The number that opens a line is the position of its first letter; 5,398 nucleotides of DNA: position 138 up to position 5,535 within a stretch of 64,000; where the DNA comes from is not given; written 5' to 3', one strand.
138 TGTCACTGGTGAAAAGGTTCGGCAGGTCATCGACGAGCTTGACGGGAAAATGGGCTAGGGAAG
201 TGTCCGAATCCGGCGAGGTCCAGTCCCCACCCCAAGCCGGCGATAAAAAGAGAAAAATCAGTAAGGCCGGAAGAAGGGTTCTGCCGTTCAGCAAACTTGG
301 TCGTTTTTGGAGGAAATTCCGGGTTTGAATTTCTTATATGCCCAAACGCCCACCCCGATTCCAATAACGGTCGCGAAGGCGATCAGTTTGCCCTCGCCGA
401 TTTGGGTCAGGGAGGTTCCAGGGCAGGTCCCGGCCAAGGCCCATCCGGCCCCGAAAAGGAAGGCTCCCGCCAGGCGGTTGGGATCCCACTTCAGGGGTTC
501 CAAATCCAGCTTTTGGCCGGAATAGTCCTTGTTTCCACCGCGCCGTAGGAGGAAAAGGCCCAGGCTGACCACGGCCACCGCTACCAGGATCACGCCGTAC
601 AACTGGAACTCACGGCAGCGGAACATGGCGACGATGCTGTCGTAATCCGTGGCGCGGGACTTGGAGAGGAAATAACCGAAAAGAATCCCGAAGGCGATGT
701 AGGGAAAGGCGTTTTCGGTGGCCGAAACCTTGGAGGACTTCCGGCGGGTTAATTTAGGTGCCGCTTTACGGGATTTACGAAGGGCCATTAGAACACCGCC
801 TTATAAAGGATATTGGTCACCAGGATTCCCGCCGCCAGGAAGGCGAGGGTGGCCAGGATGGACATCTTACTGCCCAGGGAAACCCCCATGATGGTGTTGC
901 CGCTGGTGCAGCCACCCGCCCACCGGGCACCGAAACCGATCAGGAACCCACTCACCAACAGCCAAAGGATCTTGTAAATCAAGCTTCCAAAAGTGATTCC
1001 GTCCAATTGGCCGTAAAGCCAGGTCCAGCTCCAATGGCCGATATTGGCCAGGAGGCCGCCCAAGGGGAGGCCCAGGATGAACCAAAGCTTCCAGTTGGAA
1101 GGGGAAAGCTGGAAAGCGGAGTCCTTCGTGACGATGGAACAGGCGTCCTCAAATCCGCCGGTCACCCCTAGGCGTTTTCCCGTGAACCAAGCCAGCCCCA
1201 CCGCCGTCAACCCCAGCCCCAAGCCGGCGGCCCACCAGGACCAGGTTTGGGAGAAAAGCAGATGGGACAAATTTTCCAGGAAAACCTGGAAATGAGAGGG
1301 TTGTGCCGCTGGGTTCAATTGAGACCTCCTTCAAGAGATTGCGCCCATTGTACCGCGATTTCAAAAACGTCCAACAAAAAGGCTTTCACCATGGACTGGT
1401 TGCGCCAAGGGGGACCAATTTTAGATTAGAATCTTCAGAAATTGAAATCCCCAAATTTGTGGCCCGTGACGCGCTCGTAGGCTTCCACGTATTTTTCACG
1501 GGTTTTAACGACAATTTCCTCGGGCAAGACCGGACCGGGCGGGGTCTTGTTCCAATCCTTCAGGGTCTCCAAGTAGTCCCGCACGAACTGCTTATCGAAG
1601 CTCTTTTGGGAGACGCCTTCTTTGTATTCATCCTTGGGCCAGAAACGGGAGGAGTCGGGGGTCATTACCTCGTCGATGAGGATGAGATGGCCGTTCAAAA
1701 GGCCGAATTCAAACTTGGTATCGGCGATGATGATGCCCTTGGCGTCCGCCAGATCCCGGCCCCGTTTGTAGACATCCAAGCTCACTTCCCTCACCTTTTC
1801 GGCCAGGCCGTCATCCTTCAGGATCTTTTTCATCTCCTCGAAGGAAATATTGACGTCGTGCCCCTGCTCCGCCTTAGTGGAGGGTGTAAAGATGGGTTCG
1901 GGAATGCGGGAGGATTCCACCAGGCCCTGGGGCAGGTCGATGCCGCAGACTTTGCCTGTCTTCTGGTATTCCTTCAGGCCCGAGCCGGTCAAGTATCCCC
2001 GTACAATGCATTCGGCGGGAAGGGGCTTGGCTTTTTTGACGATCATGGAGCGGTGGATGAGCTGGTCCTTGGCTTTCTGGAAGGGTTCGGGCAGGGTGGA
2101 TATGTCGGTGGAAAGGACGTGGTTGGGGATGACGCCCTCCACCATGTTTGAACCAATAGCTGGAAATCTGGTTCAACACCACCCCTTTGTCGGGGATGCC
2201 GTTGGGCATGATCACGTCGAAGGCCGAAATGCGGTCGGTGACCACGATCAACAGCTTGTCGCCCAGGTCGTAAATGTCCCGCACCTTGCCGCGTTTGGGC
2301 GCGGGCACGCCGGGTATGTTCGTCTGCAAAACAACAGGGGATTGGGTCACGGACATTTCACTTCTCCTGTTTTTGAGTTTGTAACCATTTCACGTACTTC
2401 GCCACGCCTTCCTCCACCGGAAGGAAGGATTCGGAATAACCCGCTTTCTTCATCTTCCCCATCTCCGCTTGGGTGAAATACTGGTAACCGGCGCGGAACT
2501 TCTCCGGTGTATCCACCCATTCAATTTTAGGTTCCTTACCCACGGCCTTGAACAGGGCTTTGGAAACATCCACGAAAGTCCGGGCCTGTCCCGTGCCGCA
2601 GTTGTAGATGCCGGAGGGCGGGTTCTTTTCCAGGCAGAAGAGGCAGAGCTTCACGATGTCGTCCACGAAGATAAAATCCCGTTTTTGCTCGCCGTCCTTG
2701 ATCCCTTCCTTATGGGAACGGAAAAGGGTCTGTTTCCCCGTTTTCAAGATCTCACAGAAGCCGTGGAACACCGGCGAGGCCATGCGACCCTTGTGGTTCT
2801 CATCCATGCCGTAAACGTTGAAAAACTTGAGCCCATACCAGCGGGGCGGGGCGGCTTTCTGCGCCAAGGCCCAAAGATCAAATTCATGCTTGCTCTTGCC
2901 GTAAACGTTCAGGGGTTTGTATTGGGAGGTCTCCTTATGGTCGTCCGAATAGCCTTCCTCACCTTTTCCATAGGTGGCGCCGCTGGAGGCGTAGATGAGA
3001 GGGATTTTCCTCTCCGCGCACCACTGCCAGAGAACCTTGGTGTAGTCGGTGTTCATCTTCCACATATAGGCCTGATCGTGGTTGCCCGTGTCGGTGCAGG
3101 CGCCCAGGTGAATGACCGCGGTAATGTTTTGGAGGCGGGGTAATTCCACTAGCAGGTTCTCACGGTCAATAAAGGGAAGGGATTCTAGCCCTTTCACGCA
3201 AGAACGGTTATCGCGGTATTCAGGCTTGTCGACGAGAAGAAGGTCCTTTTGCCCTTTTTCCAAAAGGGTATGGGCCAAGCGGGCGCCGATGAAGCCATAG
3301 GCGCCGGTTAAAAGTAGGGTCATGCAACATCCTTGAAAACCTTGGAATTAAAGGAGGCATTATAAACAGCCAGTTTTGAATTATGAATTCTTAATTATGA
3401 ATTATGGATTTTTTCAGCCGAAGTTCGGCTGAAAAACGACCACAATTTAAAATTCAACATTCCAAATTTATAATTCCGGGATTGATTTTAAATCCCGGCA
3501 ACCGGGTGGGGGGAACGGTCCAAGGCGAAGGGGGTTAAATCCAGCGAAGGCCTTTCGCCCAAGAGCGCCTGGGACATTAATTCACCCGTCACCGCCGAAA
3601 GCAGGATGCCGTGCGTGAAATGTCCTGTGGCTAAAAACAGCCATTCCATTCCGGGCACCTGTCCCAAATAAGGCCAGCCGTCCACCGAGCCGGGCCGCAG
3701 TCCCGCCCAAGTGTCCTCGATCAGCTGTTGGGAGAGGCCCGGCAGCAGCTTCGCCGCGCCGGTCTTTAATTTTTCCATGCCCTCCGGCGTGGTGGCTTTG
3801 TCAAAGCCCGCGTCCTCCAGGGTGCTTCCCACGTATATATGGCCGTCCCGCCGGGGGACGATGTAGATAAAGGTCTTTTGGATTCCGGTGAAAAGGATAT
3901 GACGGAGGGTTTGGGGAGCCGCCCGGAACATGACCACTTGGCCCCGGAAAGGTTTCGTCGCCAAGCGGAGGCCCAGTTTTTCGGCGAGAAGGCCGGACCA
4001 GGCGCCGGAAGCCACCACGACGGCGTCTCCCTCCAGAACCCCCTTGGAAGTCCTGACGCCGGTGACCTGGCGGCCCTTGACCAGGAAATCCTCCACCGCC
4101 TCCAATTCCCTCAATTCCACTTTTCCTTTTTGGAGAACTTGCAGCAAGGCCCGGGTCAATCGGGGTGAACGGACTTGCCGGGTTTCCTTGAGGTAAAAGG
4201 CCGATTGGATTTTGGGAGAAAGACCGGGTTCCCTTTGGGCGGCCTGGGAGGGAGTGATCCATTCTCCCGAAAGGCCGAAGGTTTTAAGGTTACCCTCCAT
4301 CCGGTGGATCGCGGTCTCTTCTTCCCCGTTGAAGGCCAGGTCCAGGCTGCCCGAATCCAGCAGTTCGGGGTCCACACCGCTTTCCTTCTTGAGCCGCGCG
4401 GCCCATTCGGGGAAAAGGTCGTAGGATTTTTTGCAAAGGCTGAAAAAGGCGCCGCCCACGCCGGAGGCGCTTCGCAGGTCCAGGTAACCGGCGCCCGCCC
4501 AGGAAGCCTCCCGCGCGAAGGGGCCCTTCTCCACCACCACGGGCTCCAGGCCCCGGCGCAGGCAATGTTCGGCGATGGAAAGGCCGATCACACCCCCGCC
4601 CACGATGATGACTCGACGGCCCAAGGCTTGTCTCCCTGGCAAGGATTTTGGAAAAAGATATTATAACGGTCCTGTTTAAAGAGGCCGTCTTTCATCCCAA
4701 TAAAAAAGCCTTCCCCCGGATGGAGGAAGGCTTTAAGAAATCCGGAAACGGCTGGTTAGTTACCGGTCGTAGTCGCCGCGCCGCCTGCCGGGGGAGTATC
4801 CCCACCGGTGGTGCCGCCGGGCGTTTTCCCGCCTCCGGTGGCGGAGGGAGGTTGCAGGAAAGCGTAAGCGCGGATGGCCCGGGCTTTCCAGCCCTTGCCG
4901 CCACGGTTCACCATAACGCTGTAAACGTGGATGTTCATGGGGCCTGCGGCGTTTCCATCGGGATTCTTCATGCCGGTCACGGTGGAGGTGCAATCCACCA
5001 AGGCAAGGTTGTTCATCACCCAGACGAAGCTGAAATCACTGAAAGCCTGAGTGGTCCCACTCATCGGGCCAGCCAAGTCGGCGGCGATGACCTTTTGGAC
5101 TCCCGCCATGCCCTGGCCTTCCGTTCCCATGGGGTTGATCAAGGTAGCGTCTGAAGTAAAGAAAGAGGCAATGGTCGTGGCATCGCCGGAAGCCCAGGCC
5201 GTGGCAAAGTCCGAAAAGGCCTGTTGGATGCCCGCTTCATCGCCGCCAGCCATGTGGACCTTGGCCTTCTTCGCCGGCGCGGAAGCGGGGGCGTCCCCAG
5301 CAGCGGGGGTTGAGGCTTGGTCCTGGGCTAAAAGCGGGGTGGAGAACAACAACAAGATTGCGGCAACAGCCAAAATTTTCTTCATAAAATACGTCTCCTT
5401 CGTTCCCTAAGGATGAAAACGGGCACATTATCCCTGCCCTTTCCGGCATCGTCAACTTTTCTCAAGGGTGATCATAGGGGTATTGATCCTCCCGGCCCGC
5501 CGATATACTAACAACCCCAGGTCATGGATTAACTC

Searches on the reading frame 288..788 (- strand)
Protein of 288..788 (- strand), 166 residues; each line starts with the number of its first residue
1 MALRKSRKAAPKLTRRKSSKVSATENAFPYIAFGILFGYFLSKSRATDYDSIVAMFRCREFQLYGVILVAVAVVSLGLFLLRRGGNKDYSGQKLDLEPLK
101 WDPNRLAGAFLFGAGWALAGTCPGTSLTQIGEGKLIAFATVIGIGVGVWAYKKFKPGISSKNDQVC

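Call 55: search_protein_families(library=pfam, proteins=[window:288-788:-], max_evalue=0.0001)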
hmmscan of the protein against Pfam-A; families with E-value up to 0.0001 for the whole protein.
window:288-788:- (166 aa): 2 families
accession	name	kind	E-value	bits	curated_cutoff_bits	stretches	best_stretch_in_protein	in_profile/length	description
PF04143.19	Sulf_transp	-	3.4e-15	56.9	27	1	52-153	10-105/310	Sulphur transport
PF20398.3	DUF6691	-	7.8e-08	33.1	27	1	34-144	10-123/142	Family of unknown function (DUF6691)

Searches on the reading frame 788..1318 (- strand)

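Call 55: search_protein_families(library=pfam, proteins=[window:788-1318:-], max_evalue=0.0001)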
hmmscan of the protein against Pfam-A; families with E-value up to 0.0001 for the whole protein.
window:788-1318:- (176 aa): 1 family
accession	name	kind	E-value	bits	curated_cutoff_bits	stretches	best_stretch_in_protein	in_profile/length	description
PF04143.19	Sulf_transp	-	3.1e-12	47.1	27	1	14-164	165-308/310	Sulphur transport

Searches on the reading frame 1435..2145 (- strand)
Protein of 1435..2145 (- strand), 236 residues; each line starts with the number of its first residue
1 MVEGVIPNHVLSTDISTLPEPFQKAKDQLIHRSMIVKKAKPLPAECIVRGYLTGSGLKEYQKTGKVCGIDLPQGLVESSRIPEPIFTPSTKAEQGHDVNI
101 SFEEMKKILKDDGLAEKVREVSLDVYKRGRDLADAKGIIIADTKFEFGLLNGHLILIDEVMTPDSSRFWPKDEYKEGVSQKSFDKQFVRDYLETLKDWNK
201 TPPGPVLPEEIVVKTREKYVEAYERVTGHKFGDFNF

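Call 55: search_protein_families(library=pfam, proteins=[window:1435-2145:-], max_evalue=0.0001)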
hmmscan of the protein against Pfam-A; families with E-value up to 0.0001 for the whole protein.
window:1435-2145:- (236 aa): 1 family
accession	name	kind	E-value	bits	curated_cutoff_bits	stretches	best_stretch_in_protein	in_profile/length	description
PF01259.24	SAICAR_synt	-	4e-55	187.6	20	1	6-201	61-229/233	SAICAR synthetase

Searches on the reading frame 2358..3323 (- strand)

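Call 55: search_protein_families(library=pfam, proteins=[window:2358-3323:-], max_evalue=0.0001)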
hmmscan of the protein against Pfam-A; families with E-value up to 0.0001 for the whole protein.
window:2358-3323:- (321 aa): 5 families
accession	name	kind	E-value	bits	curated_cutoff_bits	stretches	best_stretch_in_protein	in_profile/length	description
PF01370.27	Epimerase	-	4.5e-38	131.4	20.9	1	4-243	2-240/240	NAD dependent epimerase/dehydratase family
PF16363.11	GDP_Man_Dehyd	-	1.6e-15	57.8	27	1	4-272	1-279/332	GDP-mannose 4,6 dehydratase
PF04321.23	RmlD_sub_bind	-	2.3e-12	47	27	1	1-173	1-154/287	RmlD substrate binding domain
PF07993.18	NAD_binding_4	-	4.9e-07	29.6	20.1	0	65-147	87-183/258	Male sterility protein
PF01073.25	3Beta_HSD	-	8.1e-07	28.8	22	1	5-146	2-151/280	3-beta hydroxysteroid dehydrogenase/isomerase family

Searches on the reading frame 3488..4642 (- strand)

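Call 55: search_protein_families(library=pfam, proteins=[window:3488-4642:-], max_evalue=0.0001)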
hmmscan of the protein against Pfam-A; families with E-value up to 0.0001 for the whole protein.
window:3488-4642:- (384 aa): 5 families
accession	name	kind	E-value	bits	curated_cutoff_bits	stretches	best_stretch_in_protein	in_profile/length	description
PF01266.30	DAO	-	1.1e-70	239.4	27.9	1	10-358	1-352/353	FAD dependent oxidoreductase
PF03486.20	HI0933_like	-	2.3e-06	27.7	50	0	158-216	107-166/244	HI0933-like protein Rossmann domain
PF00890.30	FAD_binding_2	-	5e-06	26.4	20.4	1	11-221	2-211/414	FAD binding domain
PF07992.20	Pyr_redox_2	-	5.7e-06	26.4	26.1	0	7-41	141-175/291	Pyridine nucleotide-disulphide oxidoreductase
PF13738.12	Pyr_redox_3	-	7.6e-06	25.8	30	0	12-41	1-31/305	Pyridine nucleotide-disulphide oxidoreductase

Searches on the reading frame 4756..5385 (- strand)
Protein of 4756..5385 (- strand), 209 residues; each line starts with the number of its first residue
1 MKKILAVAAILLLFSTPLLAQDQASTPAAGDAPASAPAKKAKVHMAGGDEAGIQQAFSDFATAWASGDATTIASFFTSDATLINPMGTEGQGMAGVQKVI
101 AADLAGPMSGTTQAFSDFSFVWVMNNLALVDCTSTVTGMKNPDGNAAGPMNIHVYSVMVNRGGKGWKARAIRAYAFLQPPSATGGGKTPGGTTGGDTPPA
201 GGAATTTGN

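Call 55: search_protein_families(library=pfam, proteins=[window:4756-5385:-], max_evalue=0.0001)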
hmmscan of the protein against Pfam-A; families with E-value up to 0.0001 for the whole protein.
window:4756-5385:- (209 aa): 3 families
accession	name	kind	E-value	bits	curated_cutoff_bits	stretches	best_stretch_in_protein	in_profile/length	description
PF14534.12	DUF4440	-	5.6e-10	40.1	25.2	1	53-167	1-106/107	Domain of unknown function (DUF4440)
PF13474.12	SnoaL_3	-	1.2e-06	29.3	22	1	53-167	1-110/121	SnoaL-like domain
PF12680.13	SnoaL_2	-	3.7e-06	27.9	27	1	59-164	3-98/102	SnoaL-like domain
